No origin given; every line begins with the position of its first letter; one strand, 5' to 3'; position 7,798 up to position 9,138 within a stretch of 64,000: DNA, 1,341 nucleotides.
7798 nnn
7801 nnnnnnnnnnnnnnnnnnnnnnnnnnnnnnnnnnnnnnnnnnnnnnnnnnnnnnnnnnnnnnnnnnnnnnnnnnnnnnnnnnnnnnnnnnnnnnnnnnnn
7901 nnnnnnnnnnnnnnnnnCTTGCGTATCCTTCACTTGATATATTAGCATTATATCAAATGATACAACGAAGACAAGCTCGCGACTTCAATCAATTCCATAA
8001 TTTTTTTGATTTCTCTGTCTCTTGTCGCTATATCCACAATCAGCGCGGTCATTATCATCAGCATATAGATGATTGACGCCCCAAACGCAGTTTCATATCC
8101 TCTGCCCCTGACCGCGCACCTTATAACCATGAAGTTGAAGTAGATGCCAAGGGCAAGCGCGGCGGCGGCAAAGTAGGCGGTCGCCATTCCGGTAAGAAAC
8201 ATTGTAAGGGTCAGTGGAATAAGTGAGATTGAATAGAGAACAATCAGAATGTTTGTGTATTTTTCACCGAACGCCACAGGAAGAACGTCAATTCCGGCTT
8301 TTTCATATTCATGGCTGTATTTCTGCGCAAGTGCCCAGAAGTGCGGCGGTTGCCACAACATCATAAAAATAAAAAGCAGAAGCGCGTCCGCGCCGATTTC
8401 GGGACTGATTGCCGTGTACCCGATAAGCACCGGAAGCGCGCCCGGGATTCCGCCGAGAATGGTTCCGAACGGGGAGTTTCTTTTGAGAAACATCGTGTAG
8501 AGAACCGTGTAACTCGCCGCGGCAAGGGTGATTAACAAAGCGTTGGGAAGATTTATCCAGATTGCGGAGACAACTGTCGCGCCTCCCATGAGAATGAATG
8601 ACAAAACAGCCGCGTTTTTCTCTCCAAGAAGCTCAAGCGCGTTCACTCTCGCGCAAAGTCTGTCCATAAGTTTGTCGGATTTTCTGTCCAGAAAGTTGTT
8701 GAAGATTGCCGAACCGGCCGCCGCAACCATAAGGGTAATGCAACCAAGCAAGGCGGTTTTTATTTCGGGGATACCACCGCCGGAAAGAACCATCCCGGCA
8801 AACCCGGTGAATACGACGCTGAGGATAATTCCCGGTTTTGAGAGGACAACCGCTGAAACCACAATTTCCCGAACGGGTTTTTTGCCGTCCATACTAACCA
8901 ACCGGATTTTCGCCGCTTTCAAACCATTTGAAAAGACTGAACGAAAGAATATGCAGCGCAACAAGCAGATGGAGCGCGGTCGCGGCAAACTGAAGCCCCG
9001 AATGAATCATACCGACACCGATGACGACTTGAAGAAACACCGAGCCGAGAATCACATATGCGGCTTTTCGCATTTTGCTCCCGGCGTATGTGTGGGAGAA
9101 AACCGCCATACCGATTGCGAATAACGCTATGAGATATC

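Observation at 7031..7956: RES-Xre toxin-antitoxin with an operator embedded in the ctaB stop codon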

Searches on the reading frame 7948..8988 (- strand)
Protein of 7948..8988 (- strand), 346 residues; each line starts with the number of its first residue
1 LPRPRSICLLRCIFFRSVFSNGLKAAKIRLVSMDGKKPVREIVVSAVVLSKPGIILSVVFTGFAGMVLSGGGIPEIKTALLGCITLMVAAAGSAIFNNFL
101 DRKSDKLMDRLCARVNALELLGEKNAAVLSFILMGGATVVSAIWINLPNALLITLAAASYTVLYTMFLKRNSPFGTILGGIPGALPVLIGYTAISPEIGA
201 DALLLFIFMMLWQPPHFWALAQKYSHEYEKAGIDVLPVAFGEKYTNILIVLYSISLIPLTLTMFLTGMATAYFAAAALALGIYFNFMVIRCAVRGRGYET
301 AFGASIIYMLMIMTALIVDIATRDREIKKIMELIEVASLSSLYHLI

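Call 3: search_protein_families(library=pfam, proteins=[window:7948-8988:-], max_evalue=0.01)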
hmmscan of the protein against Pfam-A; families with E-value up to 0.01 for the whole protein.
window:7948-8988:- (346 aa): 1 family
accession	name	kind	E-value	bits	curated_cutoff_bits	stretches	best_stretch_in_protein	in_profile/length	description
PF01040.23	UbiA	-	1e-41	143.3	34.2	1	58-296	1-239/250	UbiA prenyltransferase family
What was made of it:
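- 7948..8892 (-): ctaB (heme O synthase), the last gene of the cox-ctaA-ctaB cluster. PF01040 E=1e-41 (call 3).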

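Call 33: find_homologous_proteins(query=window:7948-8880:-)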
Query window:7948-8880:- (310 aa): 2228 proteins with E <= 0.001 among 8000 candidates; the best 120 are listed.
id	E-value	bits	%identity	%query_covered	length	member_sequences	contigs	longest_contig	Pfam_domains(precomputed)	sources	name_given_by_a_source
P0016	8.2e-192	654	100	100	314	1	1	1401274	PF01040.24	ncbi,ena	-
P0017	4.6e-147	507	80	96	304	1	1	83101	PF01040.24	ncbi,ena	-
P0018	1.1e-146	506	78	96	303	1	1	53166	PF01040.24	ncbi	-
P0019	1.4e-143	496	77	96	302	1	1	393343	PF01040.24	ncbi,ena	-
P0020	6.7e-141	487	77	96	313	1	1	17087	PF01040.24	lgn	-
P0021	6.2e-140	484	75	96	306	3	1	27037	PF01040.24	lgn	-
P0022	7.6e-139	480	76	96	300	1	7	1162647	PF01040.24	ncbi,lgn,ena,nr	ncbi:MAG: protoheme IX farnesyltransferase [Candidatus Mycalebacterium zealandia]|nr:MAG: protoheme 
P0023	2.0e-138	479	77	96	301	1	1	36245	PF01040.24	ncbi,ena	ncbi:heme o synthase [Candidatus Mycalebacterium sp.]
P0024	3.8e-137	475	74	96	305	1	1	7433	PF01040.24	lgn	-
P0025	1.2e-136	473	72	96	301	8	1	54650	PF01040.24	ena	-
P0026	8.0e-136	470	72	96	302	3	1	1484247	PF01040.24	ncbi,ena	-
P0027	8.8e-130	451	74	94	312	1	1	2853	PF01040.24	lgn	-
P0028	1.4e-107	378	64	92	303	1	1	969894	PF01040.24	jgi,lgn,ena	-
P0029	5.2e-107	376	62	92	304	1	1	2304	PF01040.24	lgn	-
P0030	6.1e-107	376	64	92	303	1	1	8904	PF01040.24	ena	-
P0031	6.9e-107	375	63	92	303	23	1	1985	PF01040.24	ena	-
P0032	9.7e-107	375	63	92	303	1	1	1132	PF01040.24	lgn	-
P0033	2.2e-106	374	63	92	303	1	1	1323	PF01040.24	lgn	-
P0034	3.6e-106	373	63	92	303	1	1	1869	PF01040.24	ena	-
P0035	4.3e-106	373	62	92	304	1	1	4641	PF01040.24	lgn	-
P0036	4.7e-106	373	63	92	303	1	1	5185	PF01040.24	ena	-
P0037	6.2e-106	372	62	91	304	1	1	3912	PF01040.24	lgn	-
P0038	6.8e-106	372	61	93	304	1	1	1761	PF01040.24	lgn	-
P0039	1.7e-105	371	62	92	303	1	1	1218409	PF01040.24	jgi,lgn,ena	-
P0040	4.2e-105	370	62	92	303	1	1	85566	PF01040.24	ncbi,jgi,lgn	-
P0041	4.4e-105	369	61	95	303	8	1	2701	PF01040.24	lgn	-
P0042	1.1e-104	368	59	95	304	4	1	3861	PF01040.24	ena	-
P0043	2.5e-104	367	62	90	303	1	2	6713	PF01040.24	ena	-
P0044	2.6e-104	367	62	90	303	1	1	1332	PF01040.24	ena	-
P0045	5.5e-104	366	60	92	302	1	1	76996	PF01040.24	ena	-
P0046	6.3e-104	366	62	90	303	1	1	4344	PF01040.24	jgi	jgi:protoheme IX farnesyltransferase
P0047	9.0e-104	365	62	90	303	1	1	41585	PF01040.24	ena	-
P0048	9.9e-104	365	60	93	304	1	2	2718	PF01040.24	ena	-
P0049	2.0e-103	364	60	93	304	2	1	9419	PF01040.24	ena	-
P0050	3.6e-103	363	61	93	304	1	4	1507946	PF01040.24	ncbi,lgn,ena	-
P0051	4.3e-103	363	61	90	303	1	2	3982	PF01040.24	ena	-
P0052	4.5e-103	363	59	95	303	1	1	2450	PF01040.24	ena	-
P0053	6.3e-103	362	60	92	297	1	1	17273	PF01040.24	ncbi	-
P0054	7.6e-103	362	62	90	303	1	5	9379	PF01040.24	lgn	-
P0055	8.4e-103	362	61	90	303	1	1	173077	PF01040.24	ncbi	-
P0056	1.7e-102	361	61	92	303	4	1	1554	PF01040.24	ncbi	-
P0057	2.0e-102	361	60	92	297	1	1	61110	PF01040.24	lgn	-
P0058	4.3e-102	360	59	93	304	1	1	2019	PF01040.24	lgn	-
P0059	4.3e-102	360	60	92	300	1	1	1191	PF01040.24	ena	-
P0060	5.8e-102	359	59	92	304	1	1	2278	PF01040.24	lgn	-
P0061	6.3e-102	359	61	92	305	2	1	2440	PF01040.24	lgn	-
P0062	2.3e-101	357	59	93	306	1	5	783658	PF01040.24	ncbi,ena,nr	ncbi:MAG: heme o synthase [Candidatus Dadabacteria bacterium]|nr:heme o synthase [Candidatus Dadabac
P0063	3.7e-101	357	59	93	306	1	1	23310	PF01040.24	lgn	-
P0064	5.3e-101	356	60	93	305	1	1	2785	PF01040.24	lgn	-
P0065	6.6e-101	356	60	92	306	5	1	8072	PF01040.24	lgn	-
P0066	8.3e-101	355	60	92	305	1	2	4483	PF01040.24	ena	-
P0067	9.0e-101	355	58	93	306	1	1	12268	PF01040.24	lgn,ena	-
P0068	1.5e-100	355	59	92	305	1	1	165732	PF01040.24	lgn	-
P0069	1.7e-100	354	58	93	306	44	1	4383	PF01040.24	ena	-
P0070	4.3e-100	353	58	93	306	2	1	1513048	PF01040.24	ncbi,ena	-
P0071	5.6e-100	353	59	93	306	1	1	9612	PF01040.24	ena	-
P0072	5.8e-100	353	59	93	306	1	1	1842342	PF01040.24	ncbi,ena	-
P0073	6.3e-100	353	58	93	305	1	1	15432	PF01040.24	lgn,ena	-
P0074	6.5e-100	352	56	96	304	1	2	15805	PF01040.24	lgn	-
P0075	1.0e-99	352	58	91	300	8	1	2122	PF01040.24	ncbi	-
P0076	1.7e-99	351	59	92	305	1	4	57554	PF01040.24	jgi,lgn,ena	-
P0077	1.9e-99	351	58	93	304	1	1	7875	PF01040.24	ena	-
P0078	2.1e-99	351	59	93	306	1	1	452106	PF01040.24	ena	-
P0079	2.1e-99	351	58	91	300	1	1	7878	PF01040.24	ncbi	-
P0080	2.2e-99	351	59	93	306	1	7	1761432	PF01040.24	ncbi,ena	-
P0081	2.3e-99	351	58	93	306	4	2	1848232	PF01040.24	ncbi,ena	-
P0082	2.3e-99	351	59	93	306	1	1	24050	PF01040.24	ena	-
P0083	2.4e-99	351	59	93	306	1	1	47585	PF01040.24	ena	-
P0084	2.5e-99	351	59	92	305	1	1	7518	PF01040.24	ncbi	-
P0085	2.6e-99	351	57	91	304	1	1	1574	PF01040.24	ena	-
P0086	3.1e-99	350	59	93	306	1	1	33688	PF01040.24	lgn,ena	-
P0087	3.4e-99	350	58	91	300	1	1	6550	PF01040.24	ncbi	ncbi:MAG: heme o synthase [Thermodesulfobacteriota bacterium]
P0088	6.5e-99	349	59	93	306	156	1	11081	PF01040.24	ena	-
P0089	7.0e-99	349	58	93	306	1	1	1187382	PF01040.24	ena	-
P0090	7.4e-99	349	58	93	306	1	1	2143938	PF01040.24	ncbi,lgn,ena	-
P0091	1.2e-98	348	59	92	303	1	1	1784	PF01040.24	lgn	-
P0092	1.5e-98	348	59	92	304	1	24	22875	PF01040.24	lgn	-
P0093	1.9e-98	348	58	93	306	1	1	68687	PF01040.24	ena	-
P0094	2.2e-98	347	57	93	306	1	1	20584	PF01040.24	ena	-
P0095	2.2e-98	347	57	93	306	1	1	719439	PF01040.24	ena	-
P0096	2.4e-98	347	58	91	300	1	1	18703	PF01040.24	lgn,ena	-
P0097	3.4e-98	347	57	91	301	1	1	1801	PF01040.24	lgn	-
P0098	4.3e-98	347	56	90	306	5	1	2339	PF01040.24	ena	-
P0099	4.6e-98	346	56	93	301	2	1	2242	PF01040.24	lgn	-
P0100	4.9e-98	346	58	92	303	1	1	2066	PF01040.24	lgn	-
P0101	4.9e-98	346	59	91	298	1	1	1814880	PF01040.24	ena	-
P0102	5.6e-98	346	58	92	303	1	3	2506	PF01040.24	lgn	-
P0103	5.8e-98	346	58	92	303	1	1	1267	PF01040.24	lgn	-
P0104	6.2e-98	346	58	93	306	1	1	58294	PF01040.24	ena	-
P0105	6.6e-98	346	57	91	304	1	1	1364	PF01040.24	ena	-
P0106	6.9e-98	346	59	92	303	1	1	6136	PF01040.24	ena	-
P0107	7.2e-98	346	57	91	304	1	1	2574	PF01040.24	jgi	jgi:protoheme IX farnesyltransferase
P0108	7.4e-98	346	58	92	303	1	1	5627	PF01040.24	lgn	-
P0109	8.0e-98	346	56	91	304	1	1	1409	PF01040.24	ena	-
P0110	8.1e-98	346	57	90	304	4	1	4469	PF01040.24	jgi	-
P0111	8.2e-98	346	57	91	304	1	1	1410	PF01040.24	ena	-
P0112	8.8e-98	345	57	93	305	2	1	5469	PF01040.24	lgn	-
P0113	9.3e-98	345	59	92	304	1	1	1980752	PF01040.24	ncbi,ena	-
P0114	2.0e-97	344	58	91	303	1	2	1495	PF01040.24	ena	-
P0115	2.1e-97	344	57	93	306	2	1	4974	PF01040.24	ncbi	-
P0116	2.2e-97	344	57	93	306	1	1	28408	PF01040.24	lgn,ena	-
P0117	2.2e-97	344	57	93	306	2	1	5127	PF01040.24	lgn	-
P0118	2.3e-97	344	56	93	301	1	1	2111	PF01040.24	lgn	-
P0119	2.5e-97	344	58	93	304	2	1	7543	PF01040.24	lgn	-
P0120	3.2e-97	344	58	93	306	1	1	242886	PF01040.24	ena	-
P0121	3.5e-97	344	57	93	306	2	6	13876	PF01040.24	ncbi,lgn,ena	-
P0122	3.7e-97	343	57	93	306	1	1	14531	PF01040.24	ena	-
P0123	5.0e-97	343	57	93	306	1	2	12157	PF01040.24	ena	-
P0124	5.2e-97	343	57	93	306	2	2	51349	PF01040.24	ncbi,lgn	-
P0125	6.1e-97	343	58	91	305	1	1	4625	PF01040.24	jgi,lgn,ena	-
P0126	6.2e-97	343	56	93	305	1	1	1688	PF01040.24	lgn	-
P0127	6.9e-97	343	58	92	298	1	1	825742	PF01040.24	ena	-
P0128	7.6e-97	342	58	94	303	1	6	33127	PF01040.24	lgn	-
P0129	1.3e-96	342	56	91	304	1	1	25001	PF01040.24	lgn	-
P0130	1.3e-96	342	56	91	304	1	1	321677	PF01040.24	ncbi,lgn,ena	-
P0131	1.9e-96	341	54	91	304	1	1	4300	PF01040.24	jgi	jgi:heme o synthase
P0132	2.1e-96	341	56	91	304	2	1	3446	PF01040.24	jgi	jgi:protoheme IX farnesyltransferase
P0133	2.1e-96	341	57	91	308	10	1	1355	PF01040.24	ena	-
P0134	2.6e-96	341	58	90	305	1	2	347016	PF01040.24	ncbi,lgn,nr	ncbi:MAG: protoheme IX farnesyltransferase [Candidatus Dadabacteria bacterium]|nr:protoheme IX farne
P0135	3.0e-96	340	58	91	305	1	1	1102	PF01040.24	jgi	-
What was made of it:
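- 7948..8892 (-): 100% identical to P0016 (call 33).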

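Call 46: find_encoding_contigs(protein=P0017, flank=3500, max_places=2)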
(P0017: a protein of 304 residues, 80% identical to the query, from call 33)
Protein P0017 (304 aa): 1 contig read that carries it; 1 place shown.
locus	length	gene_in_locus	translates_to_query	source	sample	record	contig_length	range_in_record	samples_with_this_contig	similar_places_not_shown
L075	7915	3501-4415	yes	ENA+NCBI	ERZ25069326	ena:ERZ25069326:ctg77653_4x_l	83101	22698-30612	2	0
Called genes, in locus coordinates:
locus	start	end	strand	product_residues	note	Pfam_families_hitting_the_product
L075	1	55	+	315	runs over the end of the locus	PF02790:COX2_TM, PF00116:COX2, PF00034:Cytochrom_C, PF13442:Cytochrome_CBB3 (weak)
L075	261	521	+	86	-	PF00115:COX1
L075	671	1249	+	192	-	PF00115:COX1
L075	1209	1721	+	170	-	PF00115:COX1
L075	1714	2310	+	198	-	PF00510:COX3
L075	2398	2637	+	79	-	PF03626:COX4_pro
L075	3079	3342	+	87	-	-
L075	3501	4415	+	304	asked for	PF01040:UbiA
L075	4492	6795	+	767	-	PF14072:DndB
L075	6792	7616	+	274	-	PF02086:MethyltransfD12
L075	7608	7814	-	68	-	-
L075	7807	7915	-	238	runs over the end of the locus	PF09573:RE_TaqI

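Call 47: find_encoding_contigs(protein=P0018, flank=3500, max_places=2)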
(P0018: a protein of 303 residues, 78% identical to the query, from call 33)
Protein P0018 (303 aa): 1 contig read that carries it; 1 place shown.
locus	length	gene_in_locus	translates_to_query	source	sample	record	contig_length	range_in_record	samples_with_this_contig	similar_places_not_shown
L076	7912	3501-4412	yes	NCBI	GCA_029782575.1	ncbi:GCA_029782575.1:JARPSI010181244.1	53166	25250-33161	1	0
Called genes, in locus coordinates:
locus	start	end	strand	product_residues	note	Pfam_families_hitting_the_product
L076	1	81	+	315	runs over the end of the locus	PF02790:COX2_TM, PF00116:COX2, PF00034:Cytochrom_C, PF13442:Cytochrome_CBB3 (weak)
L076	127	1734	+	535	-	PF00115:COX1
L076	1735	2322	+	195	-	PF00510:COX3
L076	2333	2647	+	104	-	PF03626:COX4_pro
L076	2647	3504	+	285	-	PF02628:COX15-CtaA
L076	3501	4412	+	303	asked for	PF01040:UbiA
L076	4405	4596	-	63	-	-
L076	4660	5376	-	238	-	PF09573:RE_TaqI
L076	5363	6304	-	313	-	PF01555:N6_N4_Mtase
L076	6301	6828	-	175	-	PF00731:AIRC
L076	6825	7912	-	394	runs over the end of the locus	PF22660:RS_preATP-grasp-like, PF02222:ATP-grasp, PF17769:PurK_C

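Call 48: find_encoding_contigs(protein=P0022, flank=3500, max_places=2)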
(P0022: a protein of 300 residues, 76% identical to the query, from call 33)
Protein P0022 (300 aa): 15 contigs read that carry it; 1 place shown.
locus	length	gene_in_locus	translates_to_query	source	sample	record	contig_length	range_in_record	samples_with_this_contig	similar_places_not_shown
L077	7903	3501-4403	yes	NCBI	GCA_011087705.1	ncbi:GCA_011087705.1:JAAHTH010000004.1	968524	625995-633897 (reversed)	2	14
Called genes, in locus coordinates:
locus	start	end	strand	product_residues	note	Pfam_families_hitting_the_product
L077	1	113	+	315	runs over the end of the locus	PF02790:COX2_TM, PF00116:COX2, PF00034:Cytochrom_C, PF13442:Cytochrome_CBB3 (weak)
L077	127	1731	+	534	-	PF00115:COX1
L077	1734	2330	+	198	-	PF00510:COX3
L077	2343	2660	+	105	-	PF03626:COX4_pro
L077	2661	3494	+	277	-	PF02628:COX15-CtaA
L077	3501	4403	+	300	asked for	PF01040:UbiA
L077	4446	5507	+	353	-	PF01555:N6_N4_Mtase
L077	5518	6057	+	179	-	-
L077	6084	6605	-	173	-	PF00731:AIRC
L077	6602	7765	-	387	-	PF22660:RS_preATP-grasp-like, PF02222:ATP-grasp, PF17769:PurK_C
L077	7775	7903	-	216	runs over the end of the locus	PF00702:Hydrolase, PF12710:HAD (weak), PF13419:HAD_2, PF13242:Hydrolase_like (weak)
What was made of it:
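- On Heme O synthase CtaB/CyoE: Relatives show COX1-COX3-COX4-CtaA-CtaB (calls 46-48).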

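Call 56: list_cluster_members(proteins=[P0016, P0001, P0019, P0017])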
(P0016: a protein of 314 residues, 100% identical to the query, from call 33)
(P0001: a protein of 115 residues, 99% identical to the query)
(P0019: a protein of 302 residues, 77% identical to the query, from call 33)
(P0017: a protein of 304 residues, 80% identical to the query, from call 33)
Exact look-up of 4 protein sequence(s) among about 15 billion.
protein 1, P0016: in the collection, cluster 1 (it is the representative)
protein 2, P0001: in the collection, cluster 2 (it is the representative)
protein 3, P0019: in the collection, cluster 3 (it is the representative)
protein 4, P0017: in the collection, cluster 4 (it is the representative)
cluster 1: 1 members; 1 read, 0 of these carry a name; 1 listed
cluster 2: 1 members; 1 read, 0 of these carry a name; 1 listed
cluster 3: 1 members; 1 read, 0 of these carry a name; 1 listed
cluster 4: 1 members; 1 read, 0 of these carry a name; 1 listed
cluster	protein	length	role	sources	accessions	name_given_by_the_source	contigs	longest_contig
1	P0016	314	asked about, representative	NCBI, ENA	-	-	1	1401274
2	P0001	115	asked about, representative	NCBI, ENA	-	-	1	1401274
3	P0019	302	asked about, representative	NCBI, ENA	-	-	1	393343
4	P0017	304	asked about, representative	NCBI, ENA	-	-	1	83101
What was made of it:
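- Tried and rejected: Cluster look-ups gave no accession or organism name (call 56).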

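Call 57: search_protein_families(library=ncbifam, proteins=[window:7948-8892:-], max_evalue=0.001)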
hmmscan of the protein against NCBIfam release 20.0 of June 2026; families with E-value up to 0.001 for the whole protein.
window:7948-8892:- (314 aa): 10 families
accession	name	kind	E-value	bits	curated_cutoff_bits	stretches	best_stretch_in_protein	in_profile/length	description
TIGR01473.1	cyoE_ctaB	equivalog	1.7e-66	224.9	210.3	1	16-287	5-280/281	heme o synthase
NF003349.0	PRK04375.1-2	equivalog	1.4e-58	198.6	246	1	7-290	21-312/318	heme o synthase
NF003348.0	PRK04375.1-1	equivalog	1.4e-45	156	285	1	16-292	8-287/292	heme o synthase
TIGR01474.1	ubiA_proteo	equivalog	4.2e-13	49.4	275.45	1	50-287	47-280/282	4-hydroxybenzoate octaprenyltransferase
TIGR01475.1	ubiA_other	subfamily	2.9e-11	43.4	180.8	1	31-283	22-279/282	UbiA-like polyprenyltransferase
NF041585.1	MqnP_Cj_Hp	exception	1.6e-07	31.1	375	1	14-250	12-241/281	menaquinone biosynthesis prenyltransferase MqnP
NF009515.0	PRK12874.1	equivalog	7e-07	28.9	392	1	15-250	20-248/291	4-hydroxybenzoate polyprenyltransferase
NF009523.0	PRK12884.1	equivalog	3.8e-06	26.3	269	1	22-286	15-272/279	prenyltransferase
NF006088.0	PRK08238.1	equivalog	0.00017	20.4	351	1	43-163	225-343/482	UbiA family prenyltransferase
NF008977.0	PRK12324.1-2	equivalog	0.00031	20.2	234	1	33-178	23-167/297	decaprenyl-phosphate phosphoribosyltransferase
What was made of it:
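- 7948..8892 (-): TIGR01473 224.9 bits against a cut-off of 210.3 (call 57).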

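Call 60: find_related_loci(query=window:7948-8892:-, collection=metagenome_contigs, flank=2500)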
Query window:7948-8892:- (314 aa) in metagenome_contigs; peptide patterns used: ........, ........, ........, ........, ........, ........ (x = any residue, [..] = any of these).
246 stretches matched a pattern; 25 encode a relative of the query (tblastn E <= 1e-3); 25 distinct loci.
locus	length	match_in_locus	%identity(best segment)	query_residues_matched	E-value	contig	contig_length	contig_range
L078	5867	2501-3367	59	4-292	8e-111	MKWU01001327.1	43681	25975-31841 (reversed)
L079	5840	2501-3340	56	9-288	5e-104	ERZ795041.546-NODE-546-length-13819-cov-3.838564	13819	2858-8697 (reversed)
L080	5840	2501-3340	56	9-288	5e-104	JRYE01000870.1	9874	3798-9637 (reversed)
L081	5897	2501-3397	76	4-302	2e-151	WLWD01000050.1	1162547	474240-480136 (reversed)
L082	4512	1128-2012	55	9-303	3e-101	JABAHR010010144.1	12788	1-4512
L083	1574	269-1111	57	9-289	4e-107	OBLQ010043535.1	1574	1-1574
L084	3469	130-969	58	9-288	6e-88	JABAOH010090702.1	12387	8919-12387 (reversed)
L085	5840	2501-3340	58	9-288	7e-88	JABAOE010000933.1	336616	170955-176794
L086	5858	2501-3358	55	9-294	2e-84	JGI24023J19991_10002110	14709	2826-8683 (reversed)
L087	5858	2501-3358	55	9-294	2e-84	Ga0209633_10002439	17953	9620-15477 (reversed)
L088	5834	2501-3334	47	15-289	1e-82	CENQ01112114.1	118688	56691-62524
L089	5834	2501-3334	47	15-289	1e-82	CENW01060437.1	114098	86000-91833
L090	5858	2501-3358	45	7-289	4e-82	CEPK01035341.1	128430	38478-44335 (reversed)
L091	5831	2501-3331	48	15-288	1e-81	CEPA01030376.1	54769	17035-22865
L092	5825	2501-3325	48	17-288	2e-81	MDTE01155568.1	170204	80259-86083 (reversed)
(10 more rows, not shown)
